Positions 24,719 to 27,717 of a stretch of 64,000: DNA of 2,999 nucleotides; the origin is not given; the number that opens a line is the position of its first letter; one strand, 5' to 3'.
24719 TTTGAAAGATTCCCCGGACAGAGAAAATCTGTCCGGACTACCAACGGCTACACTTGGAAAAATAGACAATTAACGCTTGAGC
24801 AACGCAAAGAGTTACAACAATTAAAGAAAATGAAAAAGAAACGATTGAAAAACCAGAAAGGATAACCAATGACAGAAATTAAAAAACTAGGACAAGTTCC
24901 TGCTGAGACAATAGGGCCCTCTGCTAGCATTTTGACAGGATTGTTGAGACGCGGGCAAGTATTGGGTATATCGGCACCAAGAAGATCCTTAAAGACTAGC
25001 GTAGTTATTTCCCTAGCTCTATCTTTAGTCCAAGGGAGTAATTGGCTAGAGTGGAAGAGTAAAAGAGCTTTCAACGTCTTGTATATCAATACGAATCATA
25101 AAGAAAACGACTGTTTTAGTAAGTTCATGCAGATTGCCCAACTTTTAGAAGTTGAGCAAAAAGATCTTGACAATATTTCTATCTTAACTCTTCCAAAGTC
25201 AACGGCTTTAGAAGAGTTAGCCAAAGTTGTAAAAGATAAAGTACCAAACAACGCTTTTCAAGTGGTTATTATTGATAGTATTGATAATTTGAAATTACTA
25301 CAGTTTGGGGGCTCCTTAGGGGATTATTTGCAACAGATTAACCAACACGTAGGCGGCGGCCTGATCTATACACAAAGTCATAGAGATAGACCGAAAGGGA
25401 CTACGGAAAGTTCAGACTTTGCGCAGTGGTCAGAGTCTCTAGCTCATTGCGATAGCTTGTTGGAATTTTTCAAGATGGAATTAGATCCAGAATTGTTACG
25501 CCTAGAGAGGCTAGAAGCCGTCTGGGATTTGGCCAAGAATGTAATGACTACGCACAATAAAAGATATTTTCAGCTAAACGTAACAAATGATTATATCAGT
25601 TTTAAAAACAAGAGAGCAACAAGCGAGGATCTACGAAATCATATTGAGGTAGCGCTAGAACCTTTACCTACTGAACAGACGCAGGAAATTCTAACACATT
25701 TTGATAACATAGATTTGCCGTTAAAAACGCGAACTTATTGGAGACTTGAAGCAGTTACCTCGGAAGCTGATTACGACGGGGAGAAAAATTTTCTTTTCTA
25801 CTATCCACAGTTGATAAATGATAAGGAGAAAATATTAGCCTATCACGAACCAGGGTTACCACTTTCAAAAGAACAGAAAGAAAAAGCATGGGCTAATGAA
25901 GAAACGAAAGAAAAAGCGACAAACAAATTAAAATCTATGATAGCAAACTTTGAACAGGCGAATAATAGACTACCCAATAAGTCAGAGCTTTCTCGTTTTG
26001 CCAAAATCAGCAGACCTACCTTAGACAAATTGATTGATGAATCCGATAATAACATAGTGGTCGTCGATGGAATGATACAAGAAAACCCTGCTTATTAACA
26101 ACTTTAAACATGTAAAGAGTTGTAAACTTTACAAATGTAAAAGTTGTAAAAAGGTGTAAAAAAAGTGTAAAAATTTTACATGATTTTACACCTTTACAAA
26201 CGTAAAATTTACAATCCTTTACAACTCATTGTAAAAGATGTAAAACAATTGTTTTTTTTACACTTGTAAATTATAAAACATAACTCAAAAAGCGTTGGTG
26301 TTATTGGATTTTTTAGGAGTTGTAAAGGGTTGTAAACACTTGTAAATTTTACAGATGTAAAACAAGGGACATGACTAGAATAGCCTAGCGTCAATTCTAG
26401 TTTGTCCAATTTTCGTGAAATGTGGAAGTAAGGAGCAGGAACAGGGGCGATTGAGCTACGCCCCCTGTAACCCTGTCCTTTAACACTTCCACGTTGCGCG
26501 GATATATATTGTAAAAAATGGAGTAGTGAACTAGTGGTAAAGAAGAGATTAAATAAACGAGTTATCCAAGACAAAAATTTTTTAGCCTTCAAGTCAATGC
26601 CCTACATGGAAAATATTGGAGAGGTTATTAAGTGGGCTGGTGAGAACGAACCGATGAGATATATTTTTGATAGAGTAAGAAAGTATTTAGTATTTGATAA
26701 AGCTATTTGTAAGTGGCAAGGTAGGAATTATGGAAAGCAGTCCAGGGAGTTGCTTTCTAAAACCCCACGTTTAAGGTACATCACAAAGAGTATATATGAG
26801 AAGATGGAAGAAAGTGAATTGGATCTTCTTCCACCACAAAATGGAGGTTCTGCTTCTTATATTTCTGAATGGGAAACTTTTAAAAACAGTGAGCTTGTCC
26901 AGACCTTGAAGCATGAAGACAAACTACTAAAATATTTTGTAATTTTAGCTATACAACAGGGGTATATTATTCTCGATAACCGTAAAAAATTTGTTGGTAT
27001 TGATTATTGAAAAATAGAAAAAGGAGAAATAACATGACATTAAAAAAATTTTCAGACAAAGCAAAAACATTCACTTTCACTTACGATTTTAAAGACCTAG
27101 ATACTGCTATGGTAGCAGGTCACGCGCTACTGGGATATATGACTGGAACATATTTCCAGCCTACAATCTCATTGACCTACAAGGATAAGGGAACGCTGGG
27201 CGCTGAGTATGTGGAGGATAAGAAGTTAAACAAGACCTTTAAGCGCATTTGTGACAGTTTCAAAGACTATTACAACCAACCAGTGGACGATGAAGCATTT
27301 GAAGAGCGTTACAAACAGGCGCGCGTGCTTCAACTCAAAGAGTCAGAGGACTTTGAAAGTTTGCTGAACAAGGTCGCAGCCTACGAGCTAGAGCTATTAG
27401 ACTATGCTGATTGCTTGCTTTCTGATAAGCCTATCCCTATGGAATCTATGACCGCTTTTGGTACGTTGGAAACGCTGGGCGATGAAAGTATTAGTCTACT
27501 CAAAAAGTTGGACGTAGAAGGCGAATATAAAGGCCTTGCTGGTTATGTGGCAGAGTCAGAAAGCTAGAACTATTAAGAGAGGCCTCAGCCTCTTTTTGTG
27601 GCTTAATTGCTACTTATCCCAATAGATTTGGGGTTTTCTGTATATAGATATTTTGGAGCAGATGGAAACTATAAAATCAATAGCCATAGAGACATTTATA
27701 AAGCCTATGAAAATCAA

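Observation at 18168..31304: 13.1-kb integrase-bounded phage-satellite (PICI-like) island upstream of a DUF2829-SDR operon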

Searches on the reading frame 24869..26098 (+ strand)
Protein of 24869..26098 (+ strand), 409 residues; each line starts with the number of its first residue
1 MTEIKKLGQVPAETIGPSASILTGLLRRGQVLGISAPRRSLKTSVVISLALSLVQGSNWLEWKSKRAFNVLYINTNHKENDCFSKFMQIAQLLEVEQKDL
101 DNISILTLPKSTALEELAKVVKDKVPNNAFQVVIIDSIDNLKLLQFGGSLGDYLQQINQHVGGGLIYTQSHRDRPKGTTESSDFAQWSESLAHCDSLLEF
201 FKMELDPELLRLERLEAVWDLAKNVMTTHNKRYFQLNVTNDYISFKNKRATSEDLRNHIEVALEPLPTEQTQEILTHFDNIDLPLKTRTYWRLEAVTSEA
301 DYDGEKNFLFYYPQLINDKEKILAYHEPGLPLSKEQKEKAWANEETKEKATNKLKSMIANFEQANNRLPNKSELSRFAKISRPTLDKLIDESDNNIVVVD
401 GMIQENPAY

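Call 6: search_protein_families(library=pfam, max_evalue=0.01, proteins=[window:24869-26098:+])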
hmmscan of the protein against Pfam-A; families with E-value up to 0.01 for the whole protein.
window:24869-26098:+ (409 aa): 1 family
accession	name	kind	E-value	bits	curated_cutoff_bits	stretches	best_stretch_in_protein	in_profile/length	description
PF13481.12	AAA_25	-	6.4e-08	32.9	27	1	16-140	20-154/195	AAA domain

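Call 11: search_protein_families(library=phrogs, max_evalue=0.001, proteins=[window:24869-26098:+])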
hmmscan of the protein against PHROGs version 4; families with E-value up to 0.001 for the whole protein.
window:24869-26098:+ (409 aa): 4 families
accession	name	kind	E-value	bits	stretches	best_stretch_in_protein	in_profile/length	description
phrog_2597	-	DNA, RNA and nucleotide metabolism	4.9e-34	118.9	1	3-402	341-738/747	DNA primase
phrog_1284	-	unknown function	5.7e-06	26.9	1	23-139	29-139/306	-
phrog_25693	-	unknown function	9e-05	22.3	1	13-115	34-137/405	-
phrog_3123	-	unknown function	9e-05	22.2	1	21-78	333-390/583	-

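Call 25: search_protein_families(library=padloc, max_evalue=0.01, proteins=[window:24869-26098:+])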
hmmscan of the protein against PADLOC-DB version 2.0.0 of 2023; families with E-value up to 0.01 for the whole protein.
window:24869-26098:+ (409 aa): 0 families

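Call 26: search_protein_families(library=ncbifam, max_evalue=0.01, proteins=[window:24869-26098:+])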
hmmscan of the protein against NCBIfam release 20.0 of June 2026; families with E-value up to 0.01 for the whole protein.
window:24869-26098:+ (409 aa): 0 families

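Call 41: search_solved_structures(query=window:24869-26098:+, max_evalue=0.1)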
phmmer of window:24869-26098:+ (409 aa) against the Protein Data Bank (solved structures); distinct sequences matched with E-value up to 0.1: 0.

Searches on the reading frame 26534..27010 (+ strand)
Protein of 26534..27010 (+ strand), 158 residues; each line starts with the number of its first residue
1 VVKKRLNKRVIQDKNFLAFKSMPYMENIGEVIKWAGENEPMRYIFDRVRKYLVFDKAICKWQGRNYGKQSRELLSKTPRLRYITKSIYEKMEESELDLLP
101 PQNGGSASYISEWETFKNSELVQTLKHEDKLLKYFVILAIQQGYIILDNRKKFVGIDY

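Call 6: search_protein_families(library=pfam, max_evalue=0.01, proteins=[window:26534-27010:+])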
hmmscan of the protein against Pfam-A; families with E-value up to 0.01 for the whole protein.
window:26534-27010:+ (158 aa): 0 families

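Call 11: search_protein_families(library=phrogs, max_evalue=0.001, proteins=[window:26534-27010:+])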
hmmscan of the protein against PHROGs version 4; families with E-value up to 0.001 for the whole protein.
window:26534-27010:+ (158 aa): 1 family
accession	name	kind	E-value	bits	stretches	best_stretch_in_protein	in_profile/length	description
phrog_16687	-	unknown function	1.7e-05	25.8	0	19-69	24-77/78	-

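Call 25: search_protein_families(library=padloc, max_evalue=0.01, proteins=[window:26534-27010:+])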
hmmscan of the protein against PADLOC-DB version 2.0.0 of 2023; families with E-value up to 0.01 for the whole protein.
window:26534-27010:+ (158 aa): 0 families

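Call 26: search_protein_families(library=ncbifam, max_evalue=0.01, proteins=[window:26534-27010:+])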
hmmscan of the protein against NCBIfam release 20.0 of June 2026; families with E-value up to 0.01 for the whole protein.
window:26534-27010:+ (158 aa): 0 families

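Call 40: search_solved_structures(query=window:26534-27010:+, max_evalue=1)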
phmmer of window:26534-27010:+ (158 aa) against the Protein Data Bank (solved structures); distinct sequences matched with E-value up to 1: 1.
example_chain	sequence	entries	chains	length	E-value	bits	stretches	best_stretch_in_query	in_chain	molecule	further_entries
5oql_k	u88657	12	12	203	0.072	16.3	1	95-154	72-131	Fcf2 | Fcf2 pre-rRNA processing C-terminal domain-containing protein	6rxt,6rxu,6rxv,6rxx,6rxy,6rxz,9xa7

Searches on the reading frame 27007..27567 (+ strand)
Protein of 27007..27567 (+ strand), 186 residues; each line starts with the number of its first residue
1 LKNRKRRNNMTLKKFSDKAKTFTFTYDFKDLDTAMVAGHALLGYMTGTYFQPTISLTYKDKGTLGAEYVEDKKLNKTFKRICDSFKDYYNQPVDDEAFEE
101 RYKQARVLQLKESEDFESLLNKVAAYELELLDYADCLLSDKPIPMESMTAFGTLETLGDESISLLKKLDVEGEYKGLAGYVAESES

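Call 6: search_protein_families(library=pfam, max_evalue=0.01, proteins=[window:27007-27567:+])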
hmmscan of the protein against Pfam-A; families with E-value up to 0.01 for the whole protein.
window:27007-27567:+ (186 aa): 0 families

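Call 11: search_protein_families(library=phrogs, max_evalue=0.001, proteins=[window:27007-27567:+])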
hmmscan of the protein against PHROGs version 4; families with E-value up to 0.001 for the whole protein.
window:27007-27567:+ (186 aa): 0 families

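Call 25: search_protein_families(library=padloc, max_evalue=0.01, proteins=[window:27007-27567:+])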
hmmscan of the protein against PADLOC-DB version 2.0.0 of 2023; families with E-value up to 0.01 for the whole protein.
window:27007-27567:+ (186 aa): 0 families

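Call 26: search_protein_families(library=ncbifam, max_evalue=0.01, proteins=[window:27007-27567:+])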
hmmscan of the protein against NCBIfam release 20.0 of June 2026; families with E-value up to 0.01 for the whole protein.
window:27007-27567:+ (186 aa): 0 families

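Call 39: search_solved_structures(query=window:27007-27567:+, max_evalue=1)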
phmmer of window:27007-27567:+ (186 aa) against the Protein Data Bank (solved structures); distinct sequences matched with E-value up to 1: 0.

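Call 62: find_homologous_proteins(query=window:27007-27567:+, max_evalue=0.00001)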
Query window:27007-27567:+ (186 aa): 263 proteins with E <= 0.00001 among 303 candidates; the best 120 are listed.
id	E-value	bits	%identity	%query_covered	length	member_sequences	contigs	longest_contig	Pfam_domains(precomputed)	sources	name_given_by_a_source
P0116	6.5e-97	340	89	98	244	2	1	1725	-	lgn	-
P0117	4.1e-96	338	88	98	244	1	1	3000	-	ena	-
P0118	4.9e-96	337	87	100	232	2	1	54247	-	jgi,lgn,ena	jgi:phage protein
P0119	2.2e-95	335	88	96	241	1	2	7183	-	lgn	-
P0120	5.6e-94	331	87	98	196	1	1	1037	-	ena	-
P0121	6.0e-94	331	88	95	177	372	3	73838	-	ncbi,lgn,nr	ncbi:hypothetical protein RLI85_09250 [Streptococcus pneumoniae]|nr:hypothetical protein [Streptococ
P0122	7.3e-94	330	88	95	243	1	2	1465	-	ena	-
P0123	7.5e-94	330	85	98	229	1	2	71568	-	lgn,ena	-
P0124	7.6e-94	330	87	98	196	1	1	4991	-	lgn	-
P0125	9.5e-94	330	85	98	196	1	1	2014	-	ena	-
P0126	1.5e-93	329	88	95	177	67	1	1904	-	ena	-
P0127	1.6e-93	329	88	95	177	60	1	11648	-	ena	-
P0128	3.4e-93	328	85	96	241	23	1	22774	-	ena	-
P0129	4.7e-93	328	85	98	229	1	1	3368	-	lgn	-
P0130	5.4e-93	328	89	95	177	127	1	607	-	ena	-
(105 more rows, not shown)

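Call 73: predict_structure(alignment_id=A5)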
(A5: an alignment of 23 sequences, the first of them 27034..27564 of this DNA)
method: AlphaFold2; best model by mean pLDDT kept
length: 177 residues; sequences in the alignment: 23
mean_pLDDT: 65.7   pTM: 0.42
mean pLDDT of the five models: 65.7, 65.0, 55.4, 50.3, 48.8
residues with pLDDT >= 90: 10; 70-90: 55; 50-70: 99; < 50: 13
segments of 3 or more residues with pLDDT < 50: 1-8, 175-177
pLDDT, mean of each block of 10 residues (from residue 1): 38 86 85 76 82 86 81 75 52 57 61 60 59 56 61 59 57 46
secondary structure, 60 per line:
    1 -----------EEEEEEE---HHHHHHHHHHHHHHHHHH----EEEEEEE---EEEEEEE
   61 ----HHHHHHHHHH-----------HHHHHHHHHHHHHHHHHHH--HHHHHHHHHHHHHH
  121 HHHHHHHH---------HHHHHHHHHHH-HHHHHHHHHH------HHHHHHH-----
elements in order: E12-18 H22-39 E44-50 E54-60 H65-74 H86-104 H107-128 H138-148 H150-159 H166-172

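Call 87: fold_search(model_id=the predicted structure, library=pdb)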
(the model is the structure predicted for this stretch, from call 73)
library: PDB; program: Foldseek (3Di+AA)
matches with E <= 10: 1298; with E <= 0.001: 0
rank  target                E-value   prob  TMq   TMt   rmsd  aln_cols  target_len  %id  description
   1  7a67_A                2.6e-03  1.00  0.32  0.62   3.0        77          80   13  Pcc1Pcc2 complex (released 2022-03-23)
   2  3eno_F                8.6e-03  1.00  0.30  0.56   3.6        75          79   15  Crystal structure of Pyrococcus furiosus Pcc1 in complex with Thermoplasma acidophilum Kae1 (released 2008-10-28)
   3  5jmv_F                9.1e-03  1.00  0.30  0.59   3.4        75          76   15  Crystal structure of mjKae1-pfuPcc1 complex (released 2016-07-06)
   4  9xrl_AH               9.1e-03  0.97  0.26  0.36  15.8       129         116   10  Structure of mouse cytoplasmic lattice (CPL) repeating unit (released 2026-03-18)
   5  3eno_D                1.0e-02  1.00  0.30  0.58   3.5        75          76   16  Crystal structure of Pyrococcus furiosus Pcc1 in complex with Thermoplasma acidophilum Kae1 (released 2008-10-28)
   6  5jmv_D                1.2e-02  1.00  0.30  0.58   3.4        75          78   15  Crystal structure of mjKae1-pfuPcc1 complex (released 2016-07-06)
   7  3eno_C                1.2e-02  1.00  0.30  0.58   3.5        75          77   16  Crystal structure of Pyrococcus furiosus Pcc1 in complex with Thermoplasma acidophilum Kae1 (released 2008-10-28)
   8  9d85_P                1.4e-02  1.00  0.31  0.64   3.1        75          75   15  Structure of the KEOPS complex (Cgi121/Bud32/Kae1/Pcc1) bound to tRNA in a distorted tRNA conformation (released 2024-12-18)
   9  12dl_JA               1.9e-02  0.94  0.27  0.36  15.5       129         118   12  Native structure of the cytoplasmic lattice (CPL) asymmetric unit from mouse MII eggs (released 2026-04-08)
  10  2v6t_A                2.1e-02  1.00  0.30  0.48   4.2        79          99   16  Crystal structure of a complex of pterin-4a-carbinolamine dehydratase from Toxoplasma gondii with 7,8-dihydrobiopterin (released 2008-07-22)
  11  6wxp_D                2.3e-02  1.00  0.32  0.35   2.7        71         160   17  De novo TIM barrel-ferredoxin fold fusion homodimer with 4-glutamate centre TFD-EE (released 2020-11-25)
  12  1usm                  2.3e-02  0.99  0.26  0.53   5.0        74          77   14  DCOH, A BIFUNCTIONAL PROTEIN-BINDING TRANSCRIPTIONAL COACTIVATOR, PRO9LEU MUTANT (released 2003-11-27)
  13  1uso_A                2.5e-02  0.99  0.27  0.54   4.3        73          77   12  DCOH, A BIFUNCTIONAL PROTEIN-BINDING TRANSCRIPTIONAL COACTIVATOR, PRO9LEU MUTANT (released 2003-12-18)
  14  6gwj_B                2.8e-02  0.99  0.29  0.50   3.9        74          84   18  Human OSGEP / LAGE3 / GON7 complex (released 2019-07-03)
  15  6wxp_C                3.0e-02  0.99  0.30  0.34  12.8        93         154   19  De novo TIM barrel-ferredoxin fold fusion homodimer with 4-glutamate centre TFD-EE (released 2020-11-25)
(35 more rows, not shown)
